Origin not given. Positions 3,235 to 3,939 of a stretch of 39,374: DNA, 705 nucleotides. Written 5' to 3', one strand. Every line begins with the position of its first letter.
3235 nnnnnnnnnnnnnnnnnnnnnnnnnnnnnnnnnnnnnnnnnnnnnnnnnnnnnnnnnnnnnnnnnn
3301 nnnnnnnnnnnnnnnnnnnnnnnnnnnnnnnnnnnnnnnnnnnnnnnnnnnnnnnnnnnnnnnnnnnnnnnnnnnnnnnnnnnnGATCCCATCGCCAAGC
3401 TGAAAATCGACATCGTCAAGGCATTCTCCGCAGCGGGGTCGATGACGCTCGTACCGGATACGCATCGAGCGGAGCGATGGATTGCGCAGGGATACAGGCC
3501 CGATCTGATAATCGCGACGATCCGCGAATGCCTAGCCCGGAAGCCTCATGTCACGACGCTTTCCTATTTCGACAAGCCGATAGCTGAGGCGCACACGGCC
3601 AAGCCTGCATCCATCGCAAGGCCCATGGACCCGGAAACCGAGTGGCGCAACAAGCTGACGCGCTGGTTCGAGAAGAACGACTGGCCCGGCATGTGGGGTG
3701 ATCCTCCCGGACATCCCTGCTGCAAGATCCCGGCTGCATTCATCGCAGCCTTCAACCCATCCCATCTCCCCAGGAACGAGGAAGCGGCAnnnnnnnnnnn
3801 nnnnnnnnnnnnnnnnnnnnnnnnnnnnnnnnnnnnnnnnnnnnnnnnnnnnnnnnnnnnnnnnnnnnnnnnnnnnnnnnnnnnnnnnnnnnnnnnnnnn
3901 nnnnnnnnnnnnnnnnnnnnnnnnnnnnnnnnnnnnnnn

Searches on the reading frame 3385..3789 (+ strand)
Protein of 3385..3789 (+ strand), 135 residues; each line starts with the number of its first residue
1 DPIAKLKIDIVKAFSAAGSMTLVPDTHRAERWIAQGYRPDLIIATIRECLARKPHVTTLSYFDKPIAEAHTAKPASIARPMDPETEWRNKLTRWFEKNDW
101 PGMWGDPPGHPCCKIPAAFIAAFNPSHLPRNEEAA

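Call 56: search_protein_families(library=pfam, proteins=[window:3385-3789:+], max_evalue=1)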
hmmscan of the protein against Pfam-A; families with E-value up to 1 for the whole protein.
window:3385-3789:+ (135 aa): 1 family
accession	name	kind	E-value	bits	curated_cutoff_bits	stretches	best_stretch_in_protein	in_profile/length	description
PF07261.16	DnaB_2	-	0.016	15.3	22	1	29-64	20-54/74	Replication initiation and membrane attachment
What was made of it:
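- On DnaD-like replisome organisers (DnaD_N / DnaB_2 domains): C-terminal part against PF07261: E = 0.016, below the cut-off (call 56).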
